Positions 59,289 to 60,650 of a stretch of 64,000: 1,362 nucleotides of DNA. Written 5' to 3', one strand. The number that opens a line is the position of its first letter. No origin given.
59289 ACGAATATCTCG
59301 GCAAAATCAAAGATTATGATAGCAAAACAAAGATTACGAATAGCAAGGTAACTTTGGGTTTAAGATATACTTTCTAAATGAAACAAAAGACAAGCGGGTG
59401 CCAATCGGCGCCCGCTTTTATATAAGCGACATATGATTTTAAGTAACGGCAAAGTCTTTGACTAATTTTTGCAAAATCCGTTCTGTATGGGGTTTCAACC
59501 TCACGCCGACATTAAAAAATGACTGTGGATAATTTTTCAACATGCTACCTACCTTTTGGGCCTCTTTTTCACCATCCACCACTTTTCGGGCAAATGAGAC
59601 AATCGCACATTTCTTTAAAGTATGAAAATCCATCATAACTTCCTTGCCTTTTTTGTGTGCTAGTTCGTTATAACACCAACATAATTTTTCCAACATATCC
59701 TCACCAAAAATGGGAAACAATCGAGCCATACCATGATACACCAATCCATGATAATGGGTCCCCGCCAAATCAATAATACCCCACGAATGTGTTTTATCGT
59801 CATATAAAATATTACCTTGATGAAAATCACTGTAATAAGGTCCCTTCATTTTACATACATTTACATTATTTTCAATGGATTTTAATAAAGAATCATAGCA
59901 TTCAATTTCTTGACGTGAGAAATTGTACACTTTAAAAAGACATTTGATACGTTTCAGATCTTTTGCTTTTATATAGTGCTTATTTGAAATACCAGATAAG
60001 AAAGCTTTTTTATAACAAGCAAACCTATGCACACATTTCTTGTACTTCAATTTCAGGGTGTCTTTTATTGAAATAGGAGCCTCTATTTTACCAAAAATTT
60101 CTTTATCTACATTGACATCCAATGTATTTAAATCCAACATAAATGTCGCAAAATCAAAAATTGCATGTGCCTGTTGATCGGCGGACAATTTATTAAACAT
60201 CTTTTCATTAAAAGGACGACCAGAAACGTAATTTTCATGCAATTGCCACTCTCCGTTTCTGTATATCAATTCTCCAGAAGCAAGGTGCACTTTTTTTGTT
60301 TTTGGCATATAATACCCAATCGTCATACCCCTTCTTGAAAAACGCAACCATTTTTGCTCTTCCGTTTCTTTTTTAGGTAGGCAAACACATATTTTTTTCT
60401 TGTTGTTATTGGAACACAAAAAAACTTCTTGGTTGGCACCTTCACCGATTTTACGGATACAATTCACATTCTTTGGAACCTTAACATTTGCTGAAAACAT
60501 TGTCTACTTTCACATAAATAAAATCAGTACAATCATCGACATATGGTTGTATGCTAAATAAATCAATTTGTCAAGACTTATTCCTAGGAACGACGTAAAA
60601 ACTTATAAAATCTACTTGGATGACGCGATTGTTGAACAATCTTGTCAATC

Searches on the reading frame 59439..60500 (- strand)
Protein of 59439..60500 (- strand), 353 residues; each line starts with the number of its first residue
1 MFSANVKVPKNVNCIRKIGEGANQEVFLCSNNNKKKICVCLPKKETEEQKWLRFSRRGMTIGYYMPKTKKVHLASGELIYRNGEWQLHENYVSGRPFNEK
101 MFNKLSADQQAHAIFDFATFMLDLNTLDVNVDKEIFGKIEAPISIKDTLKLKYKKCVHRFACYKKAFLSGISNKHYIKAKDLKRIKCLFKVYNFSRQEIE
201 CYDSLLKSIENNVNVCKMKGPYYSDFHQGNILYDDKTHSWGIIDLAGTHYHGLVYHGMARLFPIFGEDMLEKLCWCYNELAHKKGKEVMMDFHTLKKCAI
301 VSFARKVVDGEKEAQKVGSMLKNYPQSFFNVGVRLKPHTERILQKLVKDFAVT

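Call 76: search_protein_families(library=pfam, proteins=[window:59439-60500:-], max_evalue=0.001)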
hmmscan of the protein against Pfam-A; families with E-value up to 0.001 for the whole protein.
window:59439-60500:- (353 aa): 0 families

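Call 80: search_solved_structures(query=window:59439-60500:-, max_evalue=0.1)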
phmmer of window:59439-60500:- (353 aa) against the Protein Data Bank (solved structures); distinct sequences matched with E-value up to 0.1: 3.
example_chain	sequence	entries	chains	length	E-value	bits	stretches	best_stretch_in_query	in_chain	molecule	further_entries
3ham_A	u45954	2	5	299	0.00075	21.9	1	11-147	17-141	Aminoglycoside phosphotransferase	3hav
3uzr_A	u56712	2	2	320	0.00084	21.8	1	11-148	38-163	Aminoglycoside phosphotransferase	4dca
4llo_A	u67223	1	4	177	0.095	15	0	23-84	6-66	Potassium voltage-gated channel subfamily H member 1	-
